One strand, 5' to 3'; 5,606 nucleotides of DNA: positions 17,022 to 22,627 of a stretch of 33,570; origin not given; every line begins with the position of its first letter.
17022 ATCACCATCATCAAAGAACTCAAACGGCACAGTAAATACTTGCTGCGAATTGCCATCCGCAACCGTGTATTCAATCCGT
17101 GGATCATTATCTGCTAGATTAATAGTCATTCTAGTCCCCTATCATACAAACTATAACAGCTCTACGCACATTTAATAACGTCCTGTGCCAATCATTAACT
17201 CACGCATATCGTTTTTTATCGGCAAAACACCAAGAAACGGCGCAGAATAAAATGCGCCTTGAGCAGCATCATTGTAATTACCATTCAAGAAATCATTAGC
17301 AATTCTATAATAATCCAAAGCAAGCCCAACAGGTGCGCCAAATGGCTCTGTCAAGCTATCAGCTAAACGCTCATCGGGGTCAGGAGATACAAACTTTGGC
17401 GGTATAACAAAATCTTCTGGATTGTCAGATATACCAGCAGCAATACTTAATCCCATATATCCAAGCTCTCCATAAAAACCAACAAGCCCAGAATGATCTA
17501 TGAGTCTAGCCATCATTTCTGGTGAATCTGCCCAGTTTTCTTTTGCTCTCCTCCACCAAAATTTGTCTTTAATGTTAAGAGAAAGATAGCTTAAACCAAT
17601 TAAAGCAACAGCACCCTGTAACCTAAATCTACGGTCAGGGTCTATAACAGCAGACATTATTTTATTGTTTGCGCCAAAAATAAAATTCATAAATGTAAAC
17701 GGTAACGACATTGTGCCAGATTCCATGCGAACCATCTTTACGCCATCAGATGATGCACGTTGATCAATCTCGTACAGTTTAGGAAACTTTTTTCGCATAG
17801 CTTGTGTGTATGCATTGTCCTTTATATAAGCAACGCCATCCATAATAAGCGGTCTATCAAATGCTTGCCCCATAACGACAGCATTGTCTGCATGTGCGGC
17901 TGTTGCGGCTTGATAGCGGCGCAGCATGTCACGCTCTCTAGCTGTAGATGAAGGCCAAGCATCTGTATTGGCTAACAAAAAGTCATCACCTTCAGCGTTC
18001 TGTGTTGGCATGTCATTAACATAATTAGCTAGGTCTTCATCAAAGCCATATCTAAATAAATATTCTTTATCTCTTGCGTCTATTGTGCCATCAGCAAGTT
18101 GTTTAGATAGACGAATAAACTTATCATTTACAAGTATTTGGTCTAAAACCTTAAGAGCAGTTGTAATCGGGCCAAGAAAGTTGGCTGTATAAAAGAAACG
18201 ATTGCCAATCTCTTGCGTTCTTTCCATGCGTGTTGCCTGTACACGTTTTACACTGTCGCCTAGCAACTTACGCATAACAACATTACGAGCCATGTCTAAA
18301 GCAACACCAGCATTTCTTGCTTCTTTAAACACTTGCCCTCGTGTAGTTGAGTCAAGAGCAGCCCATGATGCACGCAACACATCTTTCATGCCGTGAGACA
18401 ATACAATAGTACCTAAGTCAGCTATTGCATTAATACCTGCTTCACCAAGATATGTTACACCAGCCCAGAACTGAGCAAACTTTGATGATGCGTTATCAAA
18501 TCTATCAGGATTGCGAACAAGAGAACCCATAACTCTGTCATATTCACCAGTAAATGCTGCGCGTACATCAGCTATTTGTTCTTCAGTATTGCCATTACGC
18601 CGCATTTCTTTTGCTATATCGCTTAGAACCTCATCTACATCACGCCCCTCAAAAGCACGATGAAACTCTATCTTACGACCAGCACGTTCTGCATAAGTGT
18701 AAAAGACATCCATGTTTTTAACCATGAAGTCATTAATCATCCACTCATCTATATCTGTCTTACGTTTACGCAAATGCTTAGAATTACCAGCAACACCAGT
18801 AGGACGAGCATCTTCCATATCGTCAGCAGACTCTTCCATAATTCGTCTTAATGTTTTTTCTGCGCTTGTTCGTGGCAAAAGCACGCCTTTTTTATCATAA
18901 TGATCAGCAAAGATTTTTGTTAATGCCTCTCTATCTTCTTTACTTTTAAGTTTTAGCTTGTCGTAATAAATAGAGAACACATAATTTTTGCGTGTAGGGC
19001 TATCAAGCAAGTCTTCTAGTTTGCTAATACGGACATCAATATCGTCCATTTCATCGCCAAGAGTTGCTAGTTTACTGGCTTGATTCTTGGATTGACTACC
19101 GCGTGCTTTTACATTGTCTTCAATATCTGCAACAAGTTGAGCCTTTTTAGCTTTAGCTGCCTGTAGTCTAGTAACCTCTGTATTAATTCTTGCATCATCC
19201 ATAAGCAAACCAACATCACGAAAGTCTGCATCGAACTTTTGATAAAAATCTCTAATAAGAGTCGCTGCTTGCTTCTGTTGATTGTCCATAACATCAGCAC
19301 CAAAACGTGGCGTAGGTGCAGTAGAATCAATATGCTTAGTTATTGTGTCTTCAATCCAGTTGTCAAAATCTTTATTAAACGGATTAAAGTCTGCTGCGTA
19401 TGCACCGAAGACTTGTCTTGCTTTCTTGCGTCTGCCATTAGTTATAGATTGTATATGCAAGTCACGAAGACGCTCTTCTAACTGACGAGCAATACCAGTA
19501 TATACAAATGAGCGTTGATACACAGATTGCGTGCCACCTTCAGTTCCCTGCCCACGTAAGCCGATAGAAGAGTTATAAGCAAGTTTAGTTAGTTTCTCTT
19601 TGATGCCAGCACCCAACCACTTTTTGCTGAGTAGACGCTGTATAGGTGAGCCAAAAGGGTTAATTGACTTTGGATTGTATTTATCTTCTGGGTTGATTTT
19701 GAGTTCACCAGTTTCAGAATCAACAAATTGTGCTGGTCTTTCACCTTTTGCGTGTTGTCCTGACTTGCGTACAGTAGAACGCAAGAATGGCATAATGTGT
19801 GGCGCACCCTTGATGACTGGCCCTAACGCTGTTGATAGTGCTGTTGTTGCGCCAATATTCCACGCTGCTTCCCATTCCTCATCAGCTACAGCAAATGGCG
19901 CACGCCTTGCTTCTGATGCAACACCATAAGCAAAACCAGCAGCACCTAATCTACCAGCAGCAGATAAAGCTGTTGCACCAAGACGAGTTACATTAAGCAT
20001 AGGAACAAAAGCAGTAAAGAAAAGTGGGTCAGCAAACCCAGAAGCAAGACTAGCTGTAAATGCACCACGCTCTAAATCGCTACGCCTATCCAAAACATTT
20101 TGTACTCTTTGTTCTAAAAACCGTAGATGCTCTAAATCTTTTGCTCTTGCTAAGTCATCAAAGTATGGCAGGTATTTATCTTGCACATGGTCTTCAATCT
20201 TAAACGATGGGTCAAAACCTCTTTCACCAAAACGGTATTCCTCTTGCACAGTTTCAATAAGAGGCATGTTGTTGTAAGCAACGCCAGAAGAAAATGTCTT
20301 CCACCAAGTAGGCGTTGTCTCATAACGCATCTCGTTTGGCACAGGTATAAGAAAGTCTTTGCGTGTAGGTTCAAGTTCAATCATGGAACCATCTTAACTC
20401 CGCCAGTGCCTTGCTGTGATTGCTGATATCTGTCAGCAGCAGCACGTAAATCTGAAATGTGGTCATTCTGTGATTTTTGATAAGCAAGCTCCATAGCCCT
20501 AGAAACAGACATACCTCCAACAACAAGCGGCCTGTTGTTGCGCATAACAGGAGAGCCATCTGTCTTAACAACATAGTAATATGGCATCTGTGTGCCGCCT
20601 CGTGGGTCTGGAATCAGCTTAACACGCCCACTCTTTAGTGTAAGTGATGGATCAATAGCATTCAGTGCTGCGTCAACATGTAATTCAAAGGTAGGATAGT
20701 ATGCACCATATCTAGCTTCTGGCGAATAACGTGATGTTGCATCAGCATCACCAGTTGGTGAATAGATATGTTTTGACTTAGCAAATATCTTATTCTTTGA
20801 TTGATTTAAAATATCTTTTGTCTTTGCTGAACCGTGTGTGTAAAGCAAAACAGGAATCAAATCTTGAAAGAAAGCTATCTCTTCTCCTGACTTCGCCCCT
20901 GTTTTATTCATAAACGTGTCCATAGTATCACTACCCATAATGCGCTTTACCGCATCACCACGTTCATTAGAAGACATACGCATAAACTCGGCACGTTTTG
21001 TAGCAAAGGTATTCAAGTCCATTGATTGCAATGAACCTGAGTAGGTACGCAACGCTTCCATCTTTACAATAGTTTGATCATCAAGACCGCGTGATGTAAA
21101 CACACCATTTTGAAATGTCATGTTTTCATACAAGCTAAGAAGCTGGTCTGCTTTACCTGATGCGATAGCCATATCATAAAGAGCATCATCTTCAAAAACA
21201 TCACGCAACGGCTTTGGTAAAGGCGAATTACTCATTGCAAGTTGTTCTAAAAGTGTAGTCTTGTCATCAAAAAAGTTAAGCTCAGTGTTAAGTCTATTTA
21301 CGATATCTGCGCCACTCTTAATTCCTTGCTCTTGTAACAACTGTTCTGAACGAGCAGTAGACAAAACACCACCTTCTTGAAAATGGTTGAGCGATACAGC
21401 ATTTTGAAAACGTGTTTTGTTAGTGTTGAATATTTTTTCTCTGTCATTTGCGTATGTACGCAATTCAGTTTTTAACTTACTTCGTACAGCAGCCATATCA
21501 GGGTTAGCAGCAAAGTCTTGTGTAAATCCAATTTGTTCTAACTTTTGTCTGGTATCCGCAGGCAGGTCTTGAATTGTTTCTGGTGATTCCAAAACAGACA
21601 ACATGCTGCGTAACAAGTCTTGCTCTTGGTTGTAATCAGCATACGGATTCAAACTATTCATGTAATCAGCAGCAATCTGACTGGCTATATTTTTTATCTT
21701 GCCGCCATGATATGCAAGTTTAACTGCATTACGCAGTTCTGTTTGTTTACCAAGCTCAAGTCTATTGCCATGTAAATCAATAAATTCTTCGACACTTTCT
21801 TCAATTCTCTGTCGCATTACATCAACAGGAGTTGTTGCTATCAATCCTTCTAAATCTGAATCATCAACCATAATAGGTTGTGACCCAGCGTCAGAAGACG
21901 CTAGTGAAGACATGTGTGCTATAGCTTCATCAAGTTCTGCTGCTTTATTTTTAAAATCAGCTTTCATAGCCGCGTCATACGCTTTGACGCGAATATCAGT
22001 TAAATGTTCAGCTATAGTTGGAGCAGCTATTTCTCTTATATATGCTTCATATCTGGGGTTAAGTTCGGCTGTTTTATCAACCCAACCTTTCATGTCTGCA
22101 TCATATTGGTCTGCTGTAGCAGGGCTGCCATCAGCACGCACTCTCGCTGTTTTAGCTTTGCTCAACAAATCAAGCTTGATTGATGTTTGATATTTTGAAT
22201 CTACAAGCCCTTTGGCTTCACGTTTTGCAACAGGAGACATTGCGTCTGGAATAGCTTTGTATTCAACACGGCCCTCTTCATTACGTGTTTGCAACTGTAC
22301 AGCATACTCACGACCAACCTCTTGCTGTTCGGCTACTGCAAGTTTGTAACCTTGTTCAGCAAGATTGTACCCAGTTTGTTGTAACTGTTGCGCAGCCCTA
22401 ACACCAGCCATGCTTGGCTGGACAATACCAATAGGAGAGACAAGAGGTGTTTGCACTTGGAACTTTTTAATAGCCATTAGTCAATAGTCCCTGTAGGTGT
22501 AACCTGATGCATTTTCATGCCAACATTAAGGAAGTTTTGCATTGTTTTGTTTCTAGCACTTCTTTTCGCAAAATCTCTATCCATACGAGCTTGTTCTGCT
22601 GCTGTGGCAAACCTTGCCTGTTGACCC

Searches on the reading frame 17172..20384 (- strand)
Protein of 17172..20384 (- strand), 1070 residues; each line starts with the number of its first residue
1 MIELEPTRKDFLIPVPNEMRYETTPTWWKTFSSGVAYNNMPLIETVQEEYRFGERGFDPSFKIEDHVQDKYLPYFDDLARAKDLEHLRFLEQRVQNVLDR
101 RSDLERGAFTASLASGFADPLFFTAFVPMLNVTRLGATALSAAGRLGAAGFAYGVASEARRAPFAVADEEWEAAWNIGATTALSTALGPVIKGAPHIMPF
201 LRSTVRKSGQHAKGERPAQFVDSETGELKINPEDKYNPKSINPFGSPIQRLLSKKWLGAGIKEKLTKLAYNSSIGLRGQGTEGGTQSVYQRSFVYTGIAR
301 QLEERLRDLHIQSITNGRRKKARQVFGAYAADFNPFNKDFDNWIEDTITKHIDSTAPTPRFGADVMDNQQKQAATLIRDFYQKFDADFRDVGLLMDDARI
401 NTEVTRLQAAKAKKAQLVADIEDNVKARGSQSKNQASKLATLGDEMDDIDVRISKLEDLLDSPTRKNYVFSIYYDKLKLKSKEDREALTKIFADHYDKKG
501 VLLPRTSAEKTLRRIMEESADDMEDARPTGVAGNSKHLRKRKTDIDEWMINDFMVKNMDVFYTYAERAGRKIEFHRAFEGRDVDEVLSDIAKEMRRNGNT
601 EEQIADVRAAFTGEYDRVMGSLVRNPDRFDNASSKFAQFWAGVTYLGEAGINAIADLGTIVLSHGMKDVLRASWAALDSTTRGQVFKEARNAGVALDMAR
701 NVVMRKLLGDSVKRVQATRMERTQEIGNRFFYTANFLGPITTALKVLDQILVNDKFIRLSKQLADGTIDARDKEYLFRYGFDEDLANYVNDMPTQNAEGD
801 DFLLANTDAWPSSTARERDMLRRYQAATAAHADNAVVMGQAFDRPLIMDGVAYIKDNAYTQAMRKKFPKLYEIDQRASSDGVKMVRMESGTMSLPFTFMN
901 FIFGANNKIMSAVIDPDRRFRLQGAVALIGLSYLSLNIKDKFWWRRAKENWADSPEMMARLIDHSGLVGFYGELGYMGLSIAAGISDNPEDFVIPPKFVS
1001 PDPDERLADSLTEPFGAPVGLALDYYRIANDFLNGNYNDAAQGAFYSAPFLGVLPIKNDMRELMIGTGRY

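Call 23: search_protein_families(library=phrogs, proteins=[window:17172-20384:-], max_evalue=0.001)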
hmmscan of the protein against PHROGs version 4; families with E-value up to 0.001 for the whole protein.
window:17172-20384:- (1070 aa): 0 families

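Call 82: search_protein_families(library=pfam, proteins=[window:17172-20384:-], max_evalue=0.1)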
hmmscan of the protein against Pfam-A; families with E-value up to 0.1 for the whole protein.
window:17172-20384:- (1070 aa): 1 family
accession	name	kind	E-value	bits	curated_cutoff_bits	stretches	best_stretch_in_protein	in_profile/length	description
PF20815.3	GIY_YIG_2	-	0.013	15.9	22.4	0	290-319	30-61/153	GIY-YIG catalytic domain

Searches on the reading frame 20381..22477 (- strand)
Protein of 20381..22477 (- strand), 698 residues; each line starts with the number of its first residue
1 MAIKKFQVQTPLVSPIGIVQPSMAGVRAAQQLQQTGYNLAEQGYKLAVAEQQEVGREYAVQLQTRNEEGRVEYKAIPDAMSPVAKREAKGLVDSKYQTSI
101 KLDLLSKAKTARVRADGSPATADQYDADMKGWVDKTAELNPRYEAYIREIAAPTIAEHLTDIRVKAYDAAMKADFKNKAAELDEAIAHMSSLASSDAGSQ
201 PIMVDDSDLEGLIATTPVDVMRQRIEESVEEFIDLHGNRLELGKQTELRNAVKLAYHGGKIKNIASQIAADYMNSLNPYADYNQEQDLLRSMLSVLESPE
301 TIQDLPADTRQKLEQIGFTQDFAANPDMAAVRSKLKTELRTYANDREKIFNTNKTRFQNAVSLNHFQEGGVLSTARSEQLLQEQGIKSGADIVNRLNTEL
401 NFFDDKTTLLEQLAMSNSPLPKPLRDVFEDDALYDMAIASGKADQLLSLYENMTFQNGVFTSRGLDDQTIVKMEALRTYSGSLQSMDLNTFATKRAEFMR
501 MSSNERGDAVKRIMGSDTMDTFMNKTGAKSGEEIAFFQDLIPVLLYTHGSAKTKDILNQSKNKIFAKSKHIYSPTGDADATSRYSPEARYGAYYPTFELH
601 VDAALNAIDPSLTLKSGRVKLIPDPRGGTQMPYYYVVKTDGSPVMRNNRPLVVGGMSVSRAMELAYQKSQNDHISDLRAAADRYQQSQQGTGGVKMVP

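Call 23: search_protein_families(library=phrogs, proteins=[window:20381-22477:-], max_evalue=0.001)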
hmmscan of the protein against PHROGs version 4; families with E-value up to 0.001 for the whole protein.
window:20381-22477:- (698 aa): 0 families

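Call 82: search_protein_families(library=pfam, proteins=[window:20381-22477:-], max_evalue=0.1)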
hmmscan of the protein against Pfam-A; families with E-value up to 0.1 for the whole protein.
window:20381-22477:- (698 aa): 2 families
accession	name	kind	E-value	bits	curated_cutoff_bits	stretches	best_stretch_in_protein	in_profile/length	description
PF13093.11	FTA4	-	0.0043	17.4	24.8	1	246-359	53-145/199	Kinetochore complex Fta4 of Sim4 subunit, or CENP-50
PF14887.12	HMG_box_5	-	0.076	13.4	25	0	95-157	13-77/86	HMG (high mobility group) box 5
